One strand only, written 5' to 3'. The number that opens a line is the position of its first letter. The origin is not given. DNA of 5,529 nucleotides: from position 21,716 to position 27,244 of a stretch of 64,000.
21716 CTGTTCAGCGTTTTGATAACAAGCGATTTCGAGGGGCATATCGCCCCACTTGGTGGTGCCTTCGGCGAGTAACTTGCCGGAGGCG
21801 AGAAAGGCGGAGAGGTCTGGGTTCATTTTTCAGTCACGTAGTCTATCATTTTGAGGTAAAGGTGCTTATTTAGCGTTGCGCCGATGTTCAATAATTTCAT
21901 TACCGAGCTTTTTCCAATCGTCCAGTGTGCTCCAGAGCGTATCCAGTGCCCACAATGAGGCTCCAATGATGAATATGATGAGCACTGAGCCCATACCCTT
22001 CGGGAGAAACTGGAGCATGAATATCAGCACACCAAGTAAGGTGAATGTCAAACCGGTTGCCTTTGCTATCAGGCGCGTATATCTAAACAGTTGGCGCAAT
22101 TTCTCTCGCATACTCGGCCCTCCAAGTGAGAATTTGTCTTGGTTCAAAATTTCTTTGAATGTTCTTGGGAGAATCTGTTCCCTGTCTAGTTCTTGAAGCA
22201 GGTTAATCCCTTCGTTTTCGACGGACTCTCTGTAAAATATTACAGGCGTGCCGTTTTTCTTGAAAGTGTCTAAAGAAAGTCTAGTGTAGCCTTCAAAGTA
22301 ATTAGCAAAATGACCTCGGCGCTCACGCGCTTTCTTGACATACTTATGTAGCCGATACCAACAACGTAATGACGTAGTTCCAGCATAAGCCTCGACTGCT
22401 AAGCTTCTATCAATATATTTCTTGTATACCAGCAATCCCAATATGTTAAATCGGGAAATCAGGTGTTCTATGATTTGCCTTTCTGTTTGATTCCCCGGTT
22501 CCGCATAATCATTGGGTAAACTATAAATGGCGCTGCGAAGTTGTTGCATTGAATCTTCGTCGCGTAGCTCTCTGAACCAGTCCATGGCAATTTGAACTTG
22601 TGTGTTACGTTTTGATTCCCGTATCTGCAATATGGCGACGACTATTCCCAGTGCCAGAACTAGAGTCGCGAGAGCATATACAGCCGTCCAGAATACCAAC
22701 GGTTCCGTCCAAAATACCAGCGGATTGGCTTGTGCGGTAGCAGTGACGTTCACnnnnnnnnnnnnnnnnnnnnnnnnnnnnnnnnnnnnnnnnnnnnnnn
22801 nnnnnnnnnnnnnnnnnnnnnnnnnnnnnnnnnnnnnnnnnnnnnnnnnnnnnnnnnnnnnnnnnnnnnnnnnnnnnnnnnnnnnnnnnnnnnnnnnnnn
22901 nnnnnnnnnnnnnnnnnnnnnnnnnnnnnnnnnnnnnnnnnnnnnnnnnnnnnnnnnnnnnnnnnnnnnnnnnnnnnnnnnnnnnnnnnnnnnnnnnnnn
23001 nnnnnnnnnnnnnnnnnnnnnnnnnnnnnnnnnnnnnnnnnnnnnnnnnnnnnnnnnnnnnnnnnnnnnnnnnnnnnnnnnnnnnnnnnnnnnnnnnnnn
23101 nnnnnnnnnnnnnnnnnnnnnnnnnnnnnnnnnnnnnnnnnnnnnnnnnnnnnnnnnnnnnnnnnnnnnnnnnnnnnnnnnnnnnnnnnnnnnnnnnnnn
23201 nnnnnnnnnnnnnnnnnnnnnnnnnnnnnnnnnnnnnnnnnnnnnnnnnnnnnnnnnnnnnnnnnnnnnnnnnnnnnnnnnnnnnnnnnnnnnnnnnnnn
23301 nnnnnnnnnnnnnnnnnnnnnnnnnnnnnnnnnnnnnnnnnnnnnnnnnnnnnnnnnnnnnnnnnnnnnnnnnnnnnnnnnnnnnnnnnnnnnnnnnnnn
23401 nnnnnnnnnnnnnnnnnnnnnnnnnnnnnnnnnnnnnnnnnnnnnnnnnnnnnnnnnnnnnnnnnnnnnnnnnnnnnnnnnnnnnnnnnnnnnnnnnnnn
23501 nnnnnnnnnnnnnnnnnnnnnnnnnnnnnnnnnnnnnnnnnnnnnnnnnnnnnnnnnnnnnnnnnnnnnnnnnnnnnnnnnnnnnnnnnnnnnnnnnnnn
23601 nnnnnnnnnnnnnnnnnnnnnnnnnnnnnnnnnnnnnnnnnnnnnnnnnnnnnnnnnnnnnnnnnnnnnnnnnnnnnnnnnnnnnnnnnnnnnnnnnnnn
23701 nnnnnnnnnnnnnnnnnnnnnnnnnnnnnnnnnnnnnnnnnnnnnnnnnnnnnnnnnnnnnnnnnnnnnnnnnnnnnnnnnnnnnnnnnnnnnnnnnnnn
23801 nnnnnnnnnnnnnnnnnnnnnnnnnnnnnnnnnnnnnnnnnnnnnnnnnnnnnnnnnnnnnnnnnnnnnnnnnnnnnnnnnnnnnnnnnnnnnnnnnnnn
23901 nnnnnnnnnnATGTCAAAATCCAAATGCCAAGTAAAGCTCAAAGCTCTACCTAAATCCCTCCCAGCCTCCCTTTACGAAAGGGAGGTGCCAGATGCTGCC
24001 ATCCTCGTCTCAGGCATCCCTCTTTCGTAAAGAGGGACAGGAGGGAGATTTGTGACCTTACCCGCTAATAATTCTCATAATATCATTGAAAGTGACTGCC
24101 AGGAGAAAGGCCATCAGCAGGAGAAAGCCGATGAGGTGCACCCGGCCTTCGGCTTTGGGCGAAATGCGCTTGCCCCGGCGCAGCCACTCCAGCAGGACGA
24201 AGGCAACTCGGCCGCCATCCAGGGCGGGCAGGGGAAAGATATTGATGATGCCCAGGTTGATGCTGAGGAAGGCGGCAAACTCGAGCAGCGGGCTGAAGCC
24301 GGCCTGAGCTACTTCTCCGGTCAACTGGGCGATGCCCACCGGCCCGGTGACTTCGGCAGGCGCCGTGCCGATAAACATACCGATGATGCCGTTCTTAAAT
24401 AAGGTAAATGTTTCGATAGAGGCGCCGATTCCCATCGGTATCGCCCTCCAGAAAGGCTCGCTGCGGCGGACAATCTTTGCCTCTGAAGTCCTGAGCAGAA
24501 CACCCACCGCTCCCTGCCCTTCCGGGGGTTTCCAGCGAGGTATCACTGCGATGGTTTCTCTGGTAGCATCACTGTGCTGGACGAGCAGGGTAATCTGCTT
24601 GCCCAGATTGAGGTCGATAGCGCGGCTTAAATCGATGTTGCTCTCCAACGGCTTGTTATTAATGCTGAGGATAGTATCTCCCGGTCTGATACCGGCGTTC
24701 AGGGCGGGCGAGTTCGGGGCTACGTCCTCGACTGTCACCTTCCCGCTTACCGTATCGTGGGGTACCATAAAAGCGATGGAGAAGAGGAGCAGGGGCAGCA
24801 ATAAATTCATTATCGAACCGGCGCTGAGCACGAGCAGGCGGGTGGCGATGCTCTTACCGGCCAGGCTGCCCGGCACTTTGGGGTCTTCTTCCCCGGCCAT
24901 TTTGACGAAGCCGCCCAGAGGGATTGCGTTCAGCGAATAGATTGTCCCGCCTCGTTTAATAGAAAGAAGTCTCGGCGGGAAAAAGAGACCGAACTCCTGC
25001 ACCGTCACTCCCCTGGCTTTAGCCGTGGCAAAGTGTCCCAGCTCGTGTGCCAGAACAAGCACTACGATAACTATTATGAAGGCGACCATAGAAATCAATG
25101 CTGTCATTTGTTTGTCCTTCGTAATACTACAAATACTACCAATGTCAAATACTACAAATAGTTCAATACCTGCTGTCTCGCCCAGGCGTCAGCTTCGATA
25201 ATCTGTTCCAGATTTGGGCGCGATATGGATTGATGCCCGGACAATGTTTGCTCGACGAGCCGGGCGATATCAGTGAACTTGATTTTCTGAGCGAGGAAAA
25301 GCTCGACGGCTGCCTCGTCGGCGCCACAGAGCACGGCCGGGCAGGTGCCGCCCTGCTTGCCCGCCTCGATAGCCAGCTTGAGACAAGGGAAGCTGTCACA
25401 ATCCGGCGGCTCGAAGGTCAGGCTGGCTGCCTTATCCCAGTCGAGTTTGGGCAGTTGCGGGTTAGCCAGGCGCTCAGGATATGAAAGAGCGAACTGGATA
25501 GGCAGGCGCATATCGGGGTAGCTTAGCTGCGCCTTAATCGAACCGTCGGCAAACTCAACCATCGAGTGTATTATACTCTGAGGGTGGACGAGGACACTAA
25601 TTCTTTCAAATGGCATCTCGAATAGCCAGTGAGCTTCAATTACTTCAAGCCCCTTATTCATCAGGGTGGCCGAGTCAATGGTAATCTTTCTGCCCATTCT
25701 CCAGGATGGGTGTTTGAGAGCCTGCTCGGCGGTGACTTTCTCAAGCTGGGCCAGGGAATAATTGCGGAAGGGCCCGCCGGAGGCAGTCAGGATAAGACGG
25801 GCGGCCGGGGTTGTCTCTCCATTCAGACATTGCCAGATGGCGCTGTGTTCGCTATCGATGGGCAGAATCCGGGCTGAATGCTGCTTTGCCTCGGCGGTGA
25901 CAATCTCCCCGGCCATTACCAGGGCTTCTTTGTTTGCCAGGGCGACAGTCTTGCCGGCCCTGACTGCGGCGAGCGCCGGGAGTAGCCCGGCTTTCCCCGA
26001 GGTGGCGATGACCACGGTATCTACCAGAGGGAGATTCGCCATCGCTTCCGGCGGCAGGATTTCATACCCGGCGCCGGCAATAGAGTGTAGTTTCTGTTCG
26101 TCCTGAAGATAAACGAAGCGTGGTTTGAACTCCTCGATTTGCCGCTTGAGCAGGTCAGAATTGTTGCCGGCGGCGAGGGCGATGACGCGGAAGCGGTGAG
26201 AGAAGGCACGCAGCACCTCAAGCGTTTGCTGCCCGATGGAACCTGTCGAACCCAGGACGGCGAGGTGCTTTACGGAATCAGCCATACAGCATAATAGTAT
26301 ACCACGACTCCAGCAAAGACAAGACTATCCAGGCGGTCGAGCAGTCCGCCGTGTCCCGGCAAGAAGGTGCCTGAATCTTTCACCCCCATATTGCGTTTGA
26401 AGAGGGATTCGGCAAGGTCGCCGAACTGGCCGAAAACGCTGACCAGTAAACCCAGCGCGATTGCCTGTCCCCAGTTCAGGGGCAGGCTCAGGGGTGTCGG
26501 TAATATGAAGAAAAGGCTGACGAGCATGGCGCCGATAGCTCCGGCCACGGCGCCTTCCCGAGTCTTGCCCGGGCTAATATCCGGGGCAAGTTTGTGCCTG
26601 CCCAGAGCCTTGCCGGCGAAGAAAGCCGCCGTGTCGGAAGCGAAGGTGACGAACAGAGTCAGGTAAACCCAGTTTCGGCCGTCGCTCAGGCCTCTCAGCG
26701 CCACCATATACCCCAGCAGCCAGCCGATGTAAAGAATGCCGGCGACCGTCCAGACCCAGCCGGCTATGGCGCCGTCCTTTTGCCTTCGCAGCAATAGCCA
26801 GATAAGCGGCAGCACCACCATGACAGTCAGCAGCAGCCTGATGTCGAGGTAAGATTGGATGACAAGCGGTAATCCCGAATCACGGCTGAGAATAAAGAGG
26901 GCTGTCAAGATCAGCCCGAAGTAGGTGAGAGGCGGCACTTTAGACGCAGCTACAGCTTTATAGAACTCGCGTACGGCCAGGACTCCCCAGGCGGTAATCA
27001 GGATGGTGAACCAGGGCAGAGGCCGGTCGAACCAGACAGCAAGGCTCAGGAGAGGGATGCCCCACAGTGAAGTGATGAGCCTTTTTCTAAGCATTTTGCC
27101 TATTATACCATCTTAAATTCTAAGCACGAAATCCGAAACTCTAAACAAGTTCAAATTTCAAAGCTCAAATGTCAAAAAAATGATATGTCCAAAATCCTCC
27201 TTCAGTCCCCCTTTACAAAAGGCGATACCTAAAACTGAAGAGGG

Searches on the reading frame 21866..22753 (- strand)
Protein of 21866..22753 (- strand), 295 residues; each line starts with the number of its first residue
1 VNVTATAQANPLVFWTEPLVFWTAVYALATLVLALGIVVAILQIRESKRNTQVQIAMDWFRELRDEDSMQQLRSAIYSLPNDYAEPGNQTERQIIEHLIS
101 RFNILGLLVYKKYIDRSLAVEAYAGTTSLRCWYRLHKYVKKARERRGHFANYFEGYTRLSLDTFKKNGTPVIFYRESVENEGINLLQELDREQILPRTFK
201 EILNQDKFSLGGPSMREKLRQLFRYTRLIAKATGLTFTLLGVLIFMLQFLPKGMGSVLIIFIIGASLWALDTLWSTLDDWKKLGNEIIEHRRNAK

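Call 39: search_protein_families(library=pfam, proteins=[window:21866-22753:-], max_evalue=0.00001)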
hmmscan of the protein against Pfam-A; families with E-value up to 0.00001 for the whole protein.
window:21866-22753:- (295 aa): 1 family
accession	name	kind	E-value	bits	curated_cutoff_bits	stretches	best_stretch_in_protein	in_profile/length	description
PF15956.11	DUF4760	-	2.1e-13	51.1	25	1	31-156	2-134/141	Domain of unknown function (DUF4760)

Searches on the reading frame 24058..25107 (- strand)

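Call 39: search_protein_families(library=pfam, proteins=[window:24058-25107:-], max_evalue=0.00001)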
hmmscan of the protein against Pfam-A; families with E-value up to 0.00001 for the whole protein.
window:24058-25107:- (349 aa): 5 families
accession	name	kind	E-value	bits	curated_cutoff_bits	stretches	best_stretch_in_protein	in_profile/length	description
PF02163.28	Peptidase_M50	-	1.9e-54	184.8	27.2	1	9-333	1-220/221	Peptidase family M50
PF17820.7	PDZ_6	-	2.8e-13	49.8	27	1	126-177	2-53/54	PDZ domain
PF13180.12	PDZ_2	-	2.3e-09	37.9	27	1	121-184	11-75/80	PDZ domain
PF00595.29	PDZ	-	2.3e-08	34.7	23.2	1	122-177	25-81/81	PDZ domain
PF04495.20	GRASP55_65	-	5.1e-06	27.3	27.7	1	109-203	30-125/138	GRASP55/65 PDZ-like domain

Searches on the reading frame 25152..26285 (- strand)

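Call 39: search_protein_families(library=pfam, proteins=[window:25152-26285:-], max_evalue=0.00001)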
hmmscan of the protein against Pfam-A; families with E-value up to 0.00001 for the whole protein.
window:25152-26285:- (377 aa): 3 families
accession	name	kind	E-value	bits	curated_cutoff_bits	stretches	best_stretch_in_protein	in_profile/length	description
PF13288.12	DXPR_C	-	1.3e-42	145.2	27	1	254-371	1-114/115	DXP reductoisomerase C-terminal domain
PF08436.17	DXP_redisom_C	-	1.3e-40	137.9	26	1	140-222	1-84/84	1-deoxy-D-xylulose 5-phosphate reductoisomerase C-terminal domain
PF02670.22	DXP_reductoisom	-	7.2e-35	120.9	21.7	1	8-126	1-129/129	1-deoxy-D-xylulose 5-phosphate reductoisomerase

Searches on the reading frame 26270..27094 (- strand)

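Call 40: search_protein_families(library=pfam, proteins=[window:26270-27094:-], max_evalue=0.00001)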
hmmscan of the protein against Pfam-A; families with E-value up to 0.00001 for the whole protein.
window:26270-27094:- (274 aa): 1 family
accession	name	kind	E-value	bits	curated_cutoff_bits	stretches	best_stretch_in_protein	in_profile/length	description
PF01148.25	CTP_transf_1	-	3.7e-61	207.7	24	1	4-269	2-261/264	Cytidylyltransferase family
